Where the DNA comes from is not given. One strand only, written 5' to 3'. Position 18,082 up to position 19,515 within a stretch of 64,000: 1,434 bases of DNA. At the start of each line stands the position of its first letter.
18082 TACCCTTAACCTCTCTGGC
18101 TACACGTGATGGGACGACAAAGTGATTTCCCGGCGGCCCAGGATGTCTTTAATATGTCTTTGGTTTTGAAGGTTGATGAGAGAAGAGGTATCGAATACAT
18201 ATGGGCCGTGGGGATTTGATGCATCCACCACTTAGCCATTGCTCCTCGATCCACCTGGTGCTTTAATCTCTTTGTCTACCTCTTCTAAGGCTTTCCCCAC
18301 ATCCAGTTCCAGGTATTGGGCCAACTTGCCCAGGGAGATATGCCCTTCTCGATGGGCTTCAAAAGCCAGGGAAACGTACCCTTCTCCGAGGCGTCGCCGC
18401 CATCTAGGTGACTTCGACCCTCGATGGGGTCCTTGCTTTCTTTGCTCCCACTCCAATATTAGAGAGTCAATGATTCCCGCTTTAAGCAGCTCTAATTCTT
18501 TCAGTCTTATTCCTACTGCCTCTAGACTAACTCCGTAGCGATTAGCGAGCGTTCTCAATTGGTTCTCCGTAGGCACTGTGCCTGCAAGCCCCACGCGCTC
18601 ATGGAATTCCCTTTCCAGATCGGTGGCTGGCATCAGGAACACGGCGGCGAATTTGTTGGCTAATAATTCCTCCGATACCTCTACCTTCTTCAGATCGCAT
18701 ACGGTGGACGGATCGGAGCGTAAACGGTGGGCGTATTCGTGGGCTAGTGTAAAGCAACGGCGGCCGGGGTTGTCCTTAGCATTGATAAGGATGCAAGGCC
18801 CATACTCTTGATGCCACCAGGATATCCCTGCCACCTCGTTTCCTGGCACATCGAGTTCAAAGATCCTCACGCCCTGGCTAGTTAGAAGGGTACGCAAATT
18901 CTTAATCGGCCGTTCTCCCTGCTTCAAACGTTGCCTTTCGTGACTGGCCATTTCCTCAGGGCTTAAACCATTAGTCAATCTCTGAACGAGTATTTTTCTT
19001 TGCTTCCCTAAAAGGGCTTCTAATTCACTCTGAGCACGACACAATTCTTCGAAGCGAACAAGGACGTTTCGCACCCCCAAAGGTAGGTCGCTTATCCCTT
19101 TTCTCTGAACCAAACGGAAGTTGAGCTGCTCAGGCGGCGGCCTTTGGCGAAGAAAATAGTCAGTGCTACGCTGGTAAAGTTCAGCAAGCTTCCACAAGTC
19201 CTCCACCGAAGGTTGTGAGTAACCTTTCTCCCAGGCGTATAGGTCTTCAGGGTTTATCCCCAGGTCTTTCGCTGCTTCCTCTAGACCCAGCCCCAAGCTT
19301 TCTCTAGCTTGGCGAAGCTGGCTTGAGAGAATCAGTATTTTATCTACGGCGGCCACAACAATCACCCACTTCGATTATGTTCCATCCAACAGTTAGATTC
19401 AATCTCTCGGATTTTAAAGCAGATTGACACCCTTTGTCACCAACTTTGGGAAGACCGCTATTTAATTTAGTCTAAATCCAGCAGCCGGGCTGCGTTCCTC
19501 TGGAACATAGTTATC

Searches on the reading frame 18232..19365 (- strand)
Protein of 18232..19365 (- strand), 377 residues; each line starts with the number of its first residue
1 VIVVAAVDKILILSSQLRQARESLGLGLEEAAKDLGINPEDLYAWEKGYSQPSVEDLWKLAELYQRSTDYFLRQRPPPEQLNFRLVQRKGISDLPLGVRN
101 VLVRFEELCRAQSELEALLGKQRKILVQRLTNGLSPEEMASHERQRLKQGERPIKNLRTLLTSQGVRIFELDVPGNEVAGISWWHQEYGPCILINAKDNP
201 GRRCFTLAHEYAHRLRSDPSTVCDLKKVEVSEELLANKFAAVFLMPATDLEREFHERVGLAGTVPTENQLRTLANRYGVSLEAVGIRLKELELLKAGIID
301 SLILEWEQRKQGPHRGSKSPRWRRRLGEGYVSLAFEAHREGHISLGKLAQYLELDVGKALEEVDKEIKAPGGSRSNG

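Call 70: search_protein_families(library=pfam, proteins=[window:18232-19365:-], max_evalue=0.001)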
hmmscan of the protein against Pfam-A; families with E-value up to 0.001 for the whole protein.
window:18232-19365:- (377 aa): 5 families
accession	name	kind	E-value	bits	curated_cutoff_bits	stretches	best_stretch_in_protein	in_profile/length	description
PF06114.19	Peptidase_M78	-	1.7e-19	70.3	22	1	163-289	3-123/123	IrrE N-terminal-like domain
PF01381.28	HTH_3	-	3.7e-14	52.9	23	1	17-71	1-55/55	Helix-turn-helix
PF12844.13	HTH_19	-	3e-10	40.3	30.2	1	17-73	4-60/64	Helix-turn-helix domain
PF13560.12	HTH_31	-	2.5e-09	37.7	27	1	13-67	2-57/64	Helix-turn-helix domain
PF13413.12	HTH_25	-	0.00044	20.4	24.6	0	16-48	1-33/62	Helix-turn-helix domain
